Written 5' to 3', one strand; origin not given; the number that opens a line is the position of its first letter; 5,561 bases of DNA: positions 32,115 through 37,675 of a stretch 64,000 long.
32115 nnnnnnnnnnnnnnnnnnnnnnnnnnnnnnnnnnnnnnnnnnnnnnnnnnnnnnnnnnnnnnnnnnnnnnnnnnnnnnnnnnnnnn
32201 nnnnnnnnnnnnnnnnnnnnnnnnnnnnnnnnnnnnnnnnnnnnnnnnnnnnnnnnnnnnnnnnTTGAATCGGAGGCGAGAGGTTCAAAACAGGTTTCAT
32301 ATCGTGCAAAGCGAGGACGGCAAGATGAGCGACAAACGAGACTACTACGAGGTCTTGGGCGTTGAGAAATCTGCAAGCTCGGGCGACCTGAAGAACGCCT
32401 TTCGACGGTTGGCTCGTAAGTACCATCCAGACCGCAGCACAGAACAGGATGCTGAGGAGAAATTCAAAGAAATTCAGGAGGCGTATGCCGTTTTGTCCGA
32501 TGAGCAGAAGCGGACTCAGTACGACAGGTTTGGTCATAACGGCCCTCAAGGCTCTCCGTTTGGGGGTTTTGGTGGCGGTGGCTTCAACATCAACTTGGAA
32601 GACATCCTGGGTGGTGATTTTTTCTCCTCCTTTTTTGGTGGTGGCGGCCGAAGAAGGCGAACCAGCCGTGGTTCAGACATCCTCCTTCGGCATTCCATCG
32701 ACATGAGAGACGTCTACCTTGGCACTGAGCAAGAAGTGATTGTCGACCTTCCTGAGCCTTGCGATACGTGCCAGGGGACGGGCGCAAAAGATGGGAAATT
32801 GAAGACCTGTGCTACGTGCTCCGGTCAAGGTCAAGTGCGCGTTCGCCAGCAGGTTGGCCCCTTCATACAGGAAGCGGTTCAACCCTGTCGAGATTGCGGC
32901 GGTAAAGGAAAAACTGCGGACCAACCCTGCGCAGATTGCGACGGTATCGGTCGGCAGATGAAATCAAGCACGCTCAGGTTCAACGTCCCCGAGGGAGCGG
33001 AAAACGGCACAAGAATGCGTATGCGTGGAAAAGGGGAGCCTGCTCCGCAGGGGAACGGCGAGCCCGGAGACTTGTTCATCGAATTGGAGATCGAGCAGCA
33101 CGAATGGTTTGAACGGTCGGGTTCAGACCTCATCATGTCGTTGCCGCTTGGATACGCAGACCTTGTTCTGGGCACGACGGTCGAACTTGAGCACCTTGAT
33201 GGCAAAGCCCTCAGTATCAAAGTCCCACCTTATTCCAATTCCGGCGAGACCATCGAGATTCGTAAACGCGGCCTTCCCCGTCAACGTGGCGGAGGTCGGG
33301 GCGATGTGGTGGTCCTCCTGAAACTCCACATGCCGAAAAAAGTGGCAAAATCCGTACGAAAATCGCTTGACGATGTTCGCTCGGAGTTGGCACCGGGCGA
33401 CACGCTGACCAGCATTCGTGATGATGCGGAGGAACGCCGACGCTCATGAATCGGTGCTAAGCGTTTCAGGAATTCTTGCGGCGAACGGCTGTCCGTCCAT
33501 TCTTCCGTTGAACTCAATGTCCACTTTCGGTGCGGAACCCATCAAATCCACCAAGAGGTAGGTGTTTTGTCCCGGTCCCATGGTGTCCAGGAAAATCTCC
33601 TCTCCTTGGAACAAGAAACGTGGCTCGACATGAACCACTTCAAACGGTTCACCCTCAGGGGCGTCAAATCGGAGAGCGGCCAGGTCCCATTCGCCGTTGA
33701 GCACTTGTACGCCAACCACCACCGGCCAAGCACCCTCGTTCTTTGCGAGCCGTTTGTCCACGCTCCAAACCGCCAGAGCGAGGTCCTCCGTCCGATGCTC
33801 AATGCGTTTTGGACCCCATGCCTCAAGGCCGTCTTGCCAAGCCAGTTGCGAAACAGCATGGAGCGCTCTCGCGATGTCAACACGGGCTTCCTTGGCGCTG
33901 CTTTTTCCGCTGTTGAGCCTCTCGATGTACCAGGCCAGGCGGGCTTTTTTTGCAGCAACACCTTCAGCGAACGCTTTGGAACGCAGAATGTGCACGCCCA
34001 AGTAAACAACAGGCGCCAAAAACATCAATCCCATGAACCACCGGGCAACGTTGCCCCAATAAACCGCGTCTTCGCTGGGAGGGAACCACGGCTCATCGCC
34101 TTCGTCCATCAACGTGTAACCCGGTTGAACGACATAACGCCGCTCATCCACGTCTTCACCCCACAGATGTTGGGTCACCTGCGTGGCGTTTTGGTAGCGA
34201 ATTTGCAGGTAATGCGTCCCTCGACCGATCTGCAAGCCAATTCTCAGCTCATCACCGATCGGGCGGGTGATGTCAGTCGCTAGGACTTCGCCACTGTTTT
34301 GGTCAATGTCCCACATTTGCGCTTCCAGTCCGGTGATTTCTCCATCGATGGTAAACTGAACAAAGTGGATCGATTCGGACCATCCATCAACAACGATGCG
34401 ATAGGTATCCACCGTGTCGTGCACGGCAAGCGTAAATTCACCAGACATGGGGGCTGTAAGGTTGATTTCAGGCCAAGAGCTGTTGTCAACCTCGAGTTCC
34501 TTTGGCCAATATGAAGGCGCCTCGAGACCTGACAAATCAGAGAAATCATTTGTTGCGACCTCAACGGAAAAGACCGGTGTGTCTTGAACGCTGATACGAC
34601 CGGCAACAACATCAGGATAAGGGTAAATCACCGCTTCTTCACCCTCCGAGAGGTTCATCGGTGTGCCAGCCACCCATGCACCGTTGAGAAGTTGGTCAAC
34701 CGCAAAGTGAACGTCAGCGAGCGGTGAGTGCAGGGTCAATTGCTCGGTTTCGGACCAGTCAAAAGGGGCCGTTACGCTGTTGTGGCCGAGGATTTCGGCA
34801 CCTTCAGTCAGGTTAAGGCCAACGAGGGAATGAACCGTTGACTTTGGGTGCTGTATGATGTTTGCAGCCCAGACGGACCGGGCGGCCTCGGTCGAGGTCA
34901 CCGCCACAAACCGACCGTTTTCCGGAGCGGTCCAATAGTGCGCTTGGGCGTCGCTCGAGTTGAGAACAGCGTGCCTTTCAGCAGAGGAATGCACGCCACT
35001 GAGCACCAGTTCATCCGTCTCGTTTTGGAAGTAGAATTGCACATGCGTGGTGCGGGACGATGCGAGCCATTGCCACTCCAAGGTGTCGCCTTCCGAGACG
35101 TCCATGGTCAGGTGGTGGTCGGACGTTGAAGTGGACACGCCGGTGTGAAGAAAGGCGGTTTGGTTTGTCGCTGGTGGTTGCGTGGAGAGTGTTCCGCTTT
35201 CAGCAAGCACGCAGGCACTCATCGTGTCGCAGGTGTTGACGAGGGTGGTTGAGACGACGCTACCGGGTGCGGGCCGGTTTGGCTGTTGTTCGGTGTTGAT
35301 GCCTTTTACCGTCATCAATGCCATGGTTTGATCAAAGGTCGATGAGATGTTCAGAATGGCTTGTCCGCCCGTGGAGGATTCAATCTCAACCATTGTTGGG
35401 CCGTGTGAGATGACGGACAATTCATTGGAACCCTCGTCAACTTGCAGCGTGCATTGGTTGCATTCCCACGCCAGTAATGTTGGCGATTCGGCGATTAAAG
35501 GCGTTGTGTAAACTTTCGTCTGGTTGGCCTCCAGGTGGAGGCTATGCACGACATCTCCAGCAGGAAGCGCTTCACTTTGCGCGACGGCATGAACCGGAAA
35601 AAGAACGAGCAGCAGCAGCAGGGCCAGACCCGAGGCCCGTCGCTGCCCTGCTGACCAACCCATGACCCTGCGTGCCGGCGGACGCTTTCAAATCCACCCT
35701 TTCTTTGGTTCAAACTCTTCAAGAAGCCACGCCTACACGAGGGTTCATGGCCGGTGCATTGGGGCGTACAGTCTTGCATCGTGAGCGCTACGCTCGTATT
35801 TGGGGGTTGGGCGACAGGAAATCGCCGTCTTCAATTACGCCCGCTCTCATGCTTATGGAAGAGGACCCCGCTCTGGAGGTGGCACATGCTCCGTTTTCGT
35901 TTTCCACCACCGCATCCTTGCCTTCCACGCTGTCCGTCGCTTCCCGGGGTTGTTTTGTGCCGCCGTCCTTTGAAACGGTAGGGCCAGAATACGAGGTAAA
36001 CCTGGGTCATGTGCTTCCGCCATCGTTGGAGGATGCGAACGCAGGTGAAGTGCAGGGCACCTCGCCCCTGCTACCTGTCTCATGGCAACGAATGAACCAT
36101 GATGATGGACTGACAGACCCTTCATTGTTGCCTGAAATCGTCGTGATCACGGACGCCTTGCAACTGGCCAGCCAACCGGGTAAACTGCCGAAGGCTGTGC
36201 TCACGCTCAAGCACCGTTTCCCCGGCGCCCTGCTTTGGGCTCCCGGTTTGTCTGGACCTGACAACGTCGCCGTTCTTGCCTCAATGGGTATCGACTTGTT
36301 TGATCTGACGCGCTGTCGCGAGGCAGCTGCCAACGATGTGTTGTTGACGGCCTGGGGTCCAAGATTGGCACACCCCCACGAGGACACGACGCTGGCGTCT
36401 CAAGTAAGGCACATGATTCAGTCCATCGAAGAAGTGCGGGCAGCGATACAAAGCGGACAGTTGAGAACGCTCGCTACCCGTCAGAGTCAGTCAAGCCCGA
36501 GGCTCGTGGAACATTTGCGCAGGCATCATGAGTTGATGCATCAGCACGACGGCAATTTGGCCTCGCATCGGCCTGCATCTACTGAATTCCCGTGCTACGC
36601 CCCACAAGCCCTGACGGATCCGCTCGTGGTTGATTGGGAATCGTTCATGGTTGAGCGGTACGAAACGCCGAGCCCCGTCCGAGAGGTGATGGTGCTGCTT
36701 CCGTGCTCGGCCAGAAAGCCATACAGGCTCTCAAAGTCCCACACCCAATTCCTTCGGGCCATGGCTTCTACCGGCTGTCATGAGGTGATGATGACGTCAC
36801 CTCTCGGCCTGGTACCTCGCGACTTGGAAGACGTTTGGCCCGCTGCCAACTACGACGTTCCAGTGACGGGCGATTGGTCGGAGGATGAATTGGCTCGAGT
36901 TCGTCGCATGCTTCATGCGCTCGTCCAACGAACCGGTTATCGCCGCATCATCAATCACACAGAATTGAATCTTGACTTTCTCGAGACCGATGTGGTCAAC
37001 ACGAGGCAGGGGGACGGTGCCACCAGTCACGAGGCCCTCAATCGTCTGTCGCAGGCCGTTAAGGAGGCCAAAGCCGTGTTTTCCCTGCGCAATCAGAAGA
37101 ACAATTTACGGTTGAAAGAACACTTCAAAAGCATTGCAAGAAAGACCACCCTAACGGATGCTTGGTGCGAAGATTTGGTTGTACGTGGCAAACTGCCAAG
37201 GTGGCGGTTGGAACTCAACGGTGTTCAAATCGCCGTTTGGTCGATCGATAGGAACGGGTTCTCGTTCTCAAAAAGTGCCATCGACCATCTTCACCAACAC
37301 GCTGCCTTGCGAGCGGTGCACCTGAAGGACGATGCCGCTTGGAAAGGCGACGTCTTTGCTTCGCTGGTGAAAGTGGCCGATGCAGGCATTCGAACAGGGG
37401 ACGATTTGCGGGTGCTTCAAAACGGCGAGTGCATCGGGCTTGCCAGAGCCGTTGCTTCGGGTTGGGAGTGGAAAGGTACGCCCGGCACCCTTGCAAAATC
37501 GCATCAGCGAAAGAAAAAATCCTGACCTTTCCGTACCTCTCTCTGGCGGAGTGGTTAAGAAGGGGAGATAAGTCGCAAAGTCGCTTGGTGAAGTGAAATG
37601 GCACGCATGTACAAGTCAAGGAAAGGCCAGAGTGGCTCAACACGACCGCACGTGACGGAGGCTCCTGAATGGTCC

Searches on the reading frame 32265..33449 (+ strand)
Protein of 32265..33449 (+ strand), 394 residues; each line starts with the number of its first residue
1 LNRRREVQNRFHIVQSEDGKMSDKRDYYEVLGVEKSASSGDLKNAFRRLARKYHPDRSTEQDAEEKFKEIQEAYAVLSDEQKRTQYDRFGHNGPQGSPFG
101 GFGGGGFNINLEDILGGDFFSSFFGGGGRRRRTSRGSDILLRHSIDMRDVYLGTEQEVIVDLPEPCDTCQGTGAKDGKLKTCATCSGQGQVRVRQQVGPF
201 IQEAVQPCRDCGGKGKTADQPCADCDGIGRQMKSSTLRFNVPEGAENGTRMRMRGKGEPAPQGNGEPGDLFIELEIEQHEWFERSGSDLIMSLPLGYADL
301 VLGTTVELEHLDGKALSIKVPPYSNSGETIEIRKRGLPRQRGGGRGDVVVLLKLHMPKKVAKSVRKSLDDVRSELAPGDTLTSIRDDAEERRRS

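Call 11: search_protein_families(library=pfam, proteins=[window:32265-33449:+], max_evalue=0.001)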
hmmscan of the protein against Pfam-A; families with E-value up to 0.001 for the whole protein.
window:32265-33449:+ (394 aa): 3 families
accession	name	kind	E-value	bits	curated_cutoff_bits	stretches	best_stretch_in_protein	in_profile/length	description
PF01556.23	DnaJ_C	-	4.2e-35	121.4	26.6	1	142-357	4-152/152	DnaJ C terminal domain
PF00226.36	DnaJ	-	6e-26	90.8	27.8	1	26-87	1-63/63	DnaJ domain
PF00684.25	DnaJ_CXXCXGXG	-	1.7e-14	54.2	32.7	1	166-228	1-64/65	DnaJ central domain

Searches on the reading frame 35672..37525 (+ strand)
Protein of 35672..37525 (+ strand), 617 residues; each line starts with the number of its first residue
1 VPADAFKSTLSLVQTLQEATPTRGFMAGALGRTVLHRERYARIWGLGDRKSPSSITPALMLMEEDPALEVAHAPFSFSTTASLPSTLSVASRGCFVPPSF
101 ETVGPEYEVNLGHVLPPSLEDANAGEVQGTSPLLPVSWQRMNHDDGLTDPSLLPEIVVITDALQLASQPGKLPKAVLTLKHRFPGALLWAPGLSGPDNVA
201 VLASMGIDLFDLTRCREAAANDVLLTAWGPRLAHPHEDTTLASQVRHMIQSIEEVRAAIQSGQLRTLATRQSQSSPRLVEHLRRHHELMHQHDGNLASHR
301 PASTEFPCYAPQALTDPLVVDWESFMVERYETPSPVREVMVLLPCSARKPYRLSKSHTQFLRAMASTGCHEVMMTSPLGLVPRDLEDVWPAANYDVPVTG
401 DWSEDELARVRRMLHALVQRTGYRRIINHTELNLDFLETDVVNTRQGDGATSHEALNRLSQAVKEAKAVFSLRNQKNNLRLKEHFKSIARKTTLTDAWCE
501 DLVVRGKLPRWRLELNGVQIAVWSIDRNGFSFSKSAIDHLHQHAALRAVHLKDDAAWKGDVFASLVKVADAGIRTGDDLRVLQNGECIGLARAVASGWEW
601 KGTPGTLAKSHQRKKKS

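Call 11: search_protein_families(library=pfam, proteins=[window:35672-37525:+], max_evalue=0.001)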
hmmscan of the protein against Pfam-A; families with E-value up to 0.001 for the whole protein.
window:35672-37525:+ (617 aa): 1 family
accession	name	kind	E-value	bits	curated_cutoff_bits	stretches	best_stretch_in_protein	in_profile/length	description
PF17884.7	DUF5591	-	2.7e-42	144.6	26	1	319-462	1-149/150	Domain of unknown function (DUF5591)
